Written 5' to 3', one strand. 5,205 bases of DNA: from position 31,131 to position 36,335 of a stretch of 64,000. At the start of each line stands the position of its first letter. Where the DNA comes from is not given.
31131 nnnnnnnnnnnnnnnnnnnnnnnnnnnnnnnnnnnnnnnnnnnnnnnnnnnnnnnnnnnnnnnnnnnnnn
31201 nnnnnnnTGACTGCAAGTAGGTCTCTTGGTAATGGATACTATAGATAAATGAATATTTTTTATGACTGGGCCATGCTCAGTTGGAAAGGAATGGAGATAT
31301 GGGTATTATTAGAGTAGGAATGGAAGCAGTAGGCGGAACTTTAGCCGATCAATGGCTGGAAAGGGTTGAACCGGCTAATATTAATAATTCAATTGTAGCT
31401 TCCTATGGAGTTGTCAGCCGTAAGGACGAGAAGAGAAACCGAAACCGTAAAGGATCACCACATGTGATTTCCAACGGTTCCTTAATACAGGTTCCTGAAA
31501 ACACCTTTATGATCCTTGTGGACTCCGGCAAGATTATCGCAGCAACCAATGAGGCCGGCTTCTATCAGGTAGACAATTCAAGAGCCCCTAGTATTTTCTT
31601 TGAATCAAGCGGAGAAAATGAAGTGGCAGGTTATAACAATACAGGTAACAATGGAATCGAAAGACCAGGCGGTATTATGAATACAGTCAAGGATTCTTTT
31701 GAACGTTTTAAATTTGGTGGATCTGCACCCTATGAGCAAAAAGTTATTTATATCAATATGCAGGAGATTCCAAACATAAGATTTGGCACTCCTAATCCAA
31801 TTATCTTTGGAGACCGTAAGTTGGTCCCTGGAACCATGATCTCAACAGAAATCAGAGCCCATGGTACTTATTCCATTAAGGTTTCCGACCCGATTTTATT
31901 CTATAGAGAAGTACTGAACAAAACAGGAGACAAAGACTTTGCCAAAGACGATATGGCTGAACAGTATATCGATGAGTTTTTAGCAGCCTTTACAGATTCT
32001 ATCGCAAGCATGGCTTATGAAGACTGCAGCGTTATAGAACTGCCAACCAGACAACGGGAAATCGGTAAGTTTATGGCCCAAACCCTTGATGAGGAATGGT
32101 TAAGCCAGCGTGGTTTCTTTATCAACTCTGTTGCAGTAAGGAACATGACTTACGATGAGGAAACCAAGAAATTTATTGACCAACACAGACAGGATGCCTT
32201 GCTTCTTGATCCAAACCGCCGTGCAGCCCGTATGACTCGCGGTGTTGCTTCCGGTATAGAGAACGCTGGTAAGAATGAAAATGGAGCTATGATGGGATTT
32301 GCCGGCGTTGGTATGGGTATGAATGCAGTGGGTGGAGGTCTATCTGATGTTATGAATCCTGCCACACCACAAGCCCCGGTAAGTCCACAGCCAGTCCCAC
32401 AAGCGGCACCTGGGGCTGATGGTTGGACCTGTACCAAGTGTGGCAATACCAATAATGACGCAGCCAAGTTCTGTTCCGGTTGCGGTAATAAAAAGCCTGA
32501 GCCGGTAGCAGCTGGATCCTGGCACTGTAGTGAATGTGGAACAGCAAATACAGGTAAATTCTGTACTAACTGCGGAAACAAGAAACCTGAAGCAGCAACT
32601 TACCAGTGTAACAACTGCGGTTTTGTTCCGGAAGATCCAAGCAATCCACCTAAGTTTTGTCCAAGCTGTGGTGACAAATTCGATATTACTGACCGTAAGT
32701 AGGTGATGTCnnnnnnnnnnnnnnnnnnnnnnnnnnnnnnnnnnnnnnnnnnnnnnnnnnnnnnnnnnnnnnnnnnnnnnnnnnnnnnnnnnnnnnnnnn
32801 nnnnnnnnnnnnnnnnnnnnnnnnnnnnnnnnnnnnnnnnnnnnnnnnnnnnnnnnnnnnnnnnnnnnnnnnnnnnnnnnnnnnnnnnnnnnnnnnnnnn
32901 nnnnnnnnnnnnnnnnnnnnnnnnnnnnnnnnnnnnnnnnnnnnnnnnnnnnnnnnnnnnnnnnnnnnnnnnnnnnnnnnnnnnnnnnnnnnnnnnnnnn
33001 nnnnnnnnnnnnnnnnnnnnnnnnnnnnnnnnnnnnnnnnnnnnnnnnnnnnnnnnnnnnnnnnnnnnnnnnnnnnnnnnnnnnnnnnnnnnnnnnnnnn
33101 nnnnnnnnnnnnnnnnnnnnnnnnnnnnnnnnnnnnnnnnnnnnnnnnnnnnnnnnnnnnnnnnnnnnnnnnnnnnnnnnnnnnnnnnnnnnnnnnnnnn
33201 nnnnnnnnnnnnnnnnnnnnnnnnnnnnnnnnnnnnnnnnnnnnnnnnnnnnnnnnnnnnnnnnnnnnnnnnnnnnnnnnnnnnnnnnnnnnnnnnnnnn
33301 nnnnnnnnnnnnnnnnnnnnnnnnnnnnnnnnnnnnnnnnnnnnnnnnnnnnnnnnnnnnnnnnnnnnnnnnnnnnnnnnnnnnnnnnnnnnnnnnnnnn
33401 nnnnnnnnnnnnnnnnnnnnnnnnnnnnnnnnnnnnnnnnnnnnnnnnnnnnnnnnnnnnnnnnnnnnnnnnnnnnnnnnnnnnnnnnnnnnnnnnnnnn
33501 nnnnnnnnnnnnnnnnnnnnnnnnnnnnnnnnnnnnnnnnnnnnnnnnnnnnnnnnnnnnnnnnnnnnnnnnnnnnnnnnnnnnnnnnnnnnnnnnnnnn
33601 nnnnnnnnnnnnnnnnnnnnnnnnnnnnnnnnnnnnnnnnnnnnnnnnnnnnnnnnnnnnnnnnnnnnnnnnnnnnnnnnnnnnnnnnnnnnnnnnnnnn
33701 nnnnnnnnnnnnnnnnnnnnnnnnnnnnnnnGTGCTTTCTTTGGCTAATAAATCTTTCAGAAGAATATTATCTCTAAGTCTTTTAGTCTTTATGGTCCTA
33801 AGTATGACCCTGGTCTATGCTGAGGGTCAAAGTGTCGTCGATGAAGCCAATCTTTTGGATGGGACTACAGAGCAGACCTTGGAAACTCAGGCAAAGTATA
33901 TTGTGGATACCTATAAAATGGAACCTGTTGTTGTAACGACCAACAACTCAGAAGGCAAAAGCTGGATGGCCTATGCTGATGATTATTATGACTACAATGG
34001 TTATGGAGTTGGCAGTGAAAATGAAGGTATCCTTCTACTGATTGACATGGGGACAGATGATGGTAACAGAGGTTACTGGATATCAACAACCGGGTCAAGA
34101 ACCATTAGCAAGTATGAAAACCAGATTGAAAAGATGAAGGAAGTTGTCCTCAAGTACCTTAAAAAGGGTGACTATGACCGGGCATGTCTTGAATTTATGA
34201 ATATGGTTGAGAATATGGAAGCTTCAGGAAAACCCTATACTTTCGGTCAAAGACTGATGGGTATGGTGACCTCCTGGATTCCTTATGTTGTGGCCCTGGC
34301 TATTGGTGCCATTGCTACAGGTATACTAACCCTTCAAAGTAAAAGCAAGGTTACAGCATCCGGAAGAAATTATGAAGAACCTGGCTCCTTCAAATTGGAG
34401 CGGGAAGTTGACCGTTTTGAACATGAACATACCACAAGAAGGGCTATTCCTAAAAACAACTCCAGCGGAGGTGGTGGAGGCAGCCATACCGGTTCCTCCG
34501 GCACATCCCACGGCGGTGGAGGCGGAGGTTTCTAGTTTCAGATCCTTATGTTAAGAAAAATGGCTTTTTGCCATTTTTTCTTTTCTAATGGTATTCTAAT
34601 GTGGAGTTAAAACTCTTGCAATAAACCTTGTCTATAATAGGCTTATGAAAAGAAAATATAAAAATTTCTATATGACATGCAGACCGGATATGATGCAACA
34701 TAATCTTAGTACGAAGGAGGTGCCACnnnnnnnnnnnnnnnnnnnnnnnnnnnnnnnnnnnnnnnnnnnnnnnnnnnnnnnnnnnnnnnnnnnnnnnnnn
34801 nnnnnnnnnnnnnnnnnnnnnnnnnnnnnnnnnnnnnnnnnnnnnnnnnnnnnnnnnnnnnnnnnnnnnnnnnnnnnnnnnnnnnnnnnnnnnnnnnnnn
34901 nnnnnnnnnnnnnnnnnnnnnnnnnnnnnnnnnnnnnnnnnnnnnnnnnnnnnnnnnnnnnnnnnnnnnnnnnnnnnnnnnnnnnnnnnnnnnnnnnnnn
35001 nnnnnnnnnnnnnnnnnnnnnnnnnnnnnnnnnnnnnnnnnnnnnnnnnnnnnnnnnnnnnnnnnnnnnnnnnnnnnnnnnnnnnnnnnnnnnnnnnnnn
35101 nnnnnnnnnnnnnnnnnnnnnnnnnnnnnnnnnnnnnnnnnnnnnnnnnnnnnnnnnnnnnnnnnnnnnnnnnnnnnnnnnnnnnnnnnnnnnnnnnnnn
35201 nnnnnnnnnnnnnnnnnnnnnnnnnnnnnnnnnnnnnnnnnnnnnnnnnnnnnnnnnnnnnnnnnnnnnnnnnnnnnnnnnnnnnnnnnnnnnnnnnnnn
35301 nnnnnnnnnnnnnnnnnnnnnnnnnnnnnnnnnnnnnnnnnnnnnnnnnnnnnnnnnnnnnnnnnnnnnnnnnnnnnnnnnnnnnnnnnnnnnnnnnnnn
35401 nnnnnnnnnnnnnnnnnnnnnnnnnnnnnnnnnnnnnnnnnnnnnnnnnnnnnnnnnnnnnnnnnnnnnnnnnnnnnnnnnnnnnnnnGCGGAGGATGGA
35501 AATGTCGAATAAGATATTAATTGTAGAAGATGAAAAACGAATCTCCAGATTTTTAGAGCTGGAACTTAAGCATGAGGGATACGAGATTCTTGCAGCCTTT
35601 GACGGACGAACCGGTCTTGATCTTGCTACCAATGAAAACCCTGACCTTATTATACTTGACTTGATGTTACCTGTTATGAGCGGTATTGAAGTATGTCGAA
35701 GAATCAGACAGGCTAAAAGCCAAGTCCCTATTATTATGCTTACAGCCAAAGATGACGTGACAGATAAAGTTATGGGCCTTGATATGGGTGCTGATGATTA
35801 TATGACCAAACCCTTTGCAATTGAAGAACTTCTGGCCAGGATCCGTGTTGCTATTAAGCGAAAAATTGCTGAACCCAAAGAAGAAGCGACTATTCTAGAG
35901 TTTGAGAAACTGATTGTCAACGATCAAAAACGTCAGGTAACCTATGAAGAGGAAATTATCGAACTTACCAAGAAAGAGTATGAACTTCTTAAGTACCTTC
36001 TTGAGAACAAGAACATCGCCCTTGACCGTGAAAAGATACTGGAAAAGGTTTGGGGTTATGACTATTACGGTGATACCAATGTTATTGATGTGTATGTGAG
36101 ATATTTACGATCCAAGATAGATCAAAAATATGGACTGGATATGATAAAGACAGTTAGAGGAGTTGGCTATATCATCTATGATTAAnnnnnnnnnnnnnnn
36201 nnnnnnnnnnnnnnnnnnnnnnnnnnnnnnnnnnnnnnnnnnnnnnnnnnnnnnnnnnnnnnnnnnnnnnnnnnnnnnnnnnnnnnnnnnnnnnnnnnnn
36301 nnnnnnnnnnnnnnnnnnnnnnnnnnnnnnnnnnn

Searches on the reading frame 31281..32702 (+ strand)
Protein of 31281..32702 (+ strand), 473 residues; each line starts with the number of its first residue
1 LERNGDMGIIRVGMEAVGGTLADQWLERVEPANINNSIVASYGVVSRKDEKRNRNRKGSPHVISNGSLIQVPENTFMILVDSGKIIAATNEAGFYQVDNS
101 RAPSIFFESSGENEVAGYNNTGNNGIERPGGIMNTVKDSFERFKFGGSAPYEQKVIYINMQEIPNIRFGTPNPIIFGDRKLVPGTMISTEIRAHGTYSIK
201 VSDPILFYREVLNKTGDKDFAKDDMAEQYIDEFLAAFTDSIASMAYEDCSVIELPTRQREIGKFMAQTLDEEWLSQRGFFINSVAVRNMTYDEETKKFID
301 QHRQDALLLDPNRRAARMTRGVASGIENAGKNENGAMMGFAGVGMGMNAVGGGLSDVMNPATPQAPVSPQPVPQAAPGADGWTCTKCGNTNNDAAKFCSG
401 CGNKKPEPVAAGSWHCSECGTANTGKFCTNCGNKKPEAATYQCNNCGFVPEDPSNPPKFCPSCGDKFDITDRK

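Call 56: search_protein_families(library=pfam, proteins=[window:31281-32702:+], max_evalue=0.00001)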
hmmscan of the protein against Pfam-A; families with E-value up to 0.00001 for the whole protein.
window:31281-32702:+ (473 aa): 3 families
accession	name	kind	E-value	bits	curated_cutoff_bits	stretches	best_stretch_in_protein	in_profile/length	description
PF13421.11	Band_7_1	-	1.9e-20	73.9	24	1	140-302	55-206/211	SPFH domain-Band 7 family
PF12773.13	DZR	-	1.3e-06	28.9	27.3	0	384-432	1-45/45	Double zinc ribbon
PF01145.31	Band_7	-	6.5e-06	26.8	23.6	0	190-302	59-158/176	SPFH domain / Band 7 family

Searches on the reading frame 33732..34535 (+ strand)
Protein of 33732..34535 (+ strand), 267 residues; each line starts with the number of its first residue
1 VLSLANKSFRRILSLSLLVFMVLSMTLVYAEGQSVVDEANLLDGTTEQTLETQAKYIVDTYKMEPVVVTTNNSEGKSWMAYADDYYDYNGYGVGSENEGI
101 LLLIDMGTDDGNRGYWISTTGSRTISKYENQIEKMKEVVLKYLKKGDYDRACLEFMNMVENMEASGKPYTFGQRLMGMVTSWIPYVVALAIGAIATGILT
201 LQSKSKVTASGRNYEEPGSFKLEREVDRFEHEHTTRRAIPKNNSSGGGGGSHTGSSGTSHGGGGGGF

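Call 56: search_protein_families(library=pfam, proteins=[window:33732-34535:+], max_evalue=0.00001)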
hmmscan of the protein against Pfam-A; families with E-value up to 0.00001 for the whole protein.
window:33732-34535:+ (267 aa): 1 family
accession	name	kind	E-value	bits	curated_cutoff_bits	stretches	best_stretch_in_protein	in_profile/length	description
PF04536.20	TPM_phosphatase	-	2.5e-21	76.4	22.1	1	35-161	1-124/125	TPM domain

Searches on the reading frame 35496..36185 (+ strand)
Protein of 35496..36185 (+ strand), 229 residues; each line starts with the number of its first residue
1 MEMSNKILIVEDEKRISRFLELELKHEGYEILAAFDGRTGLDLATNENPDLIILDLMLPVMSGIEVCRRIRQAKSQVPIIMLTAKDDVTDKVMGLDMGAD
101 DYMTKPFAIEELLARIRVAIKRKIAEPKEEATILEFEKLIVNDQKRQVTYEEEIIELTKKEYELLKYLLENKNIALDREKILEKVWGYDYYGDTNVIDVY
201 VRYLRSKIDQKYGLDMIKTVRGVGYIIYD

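Call 56: search_protein_families(library=pfam, proteins=[window:35496-36185:+], max_evalue=0.00001)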
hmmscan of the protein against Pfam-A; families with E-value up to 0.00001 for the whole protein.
window:35496-36185:+ (229 aa): 2 families
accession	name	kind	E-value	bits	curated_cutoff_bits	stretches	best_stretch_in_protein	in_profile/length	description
PF00072.30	Response_reg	-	1.4e-31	109.4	30.2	1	7-117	1-111/111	Response regulator receiver domain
PF00486.34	Trans_reg_C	-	7.6e-27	93.6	26.2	1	155-226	4-76/77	Transcriptional regulatory protein, C terminal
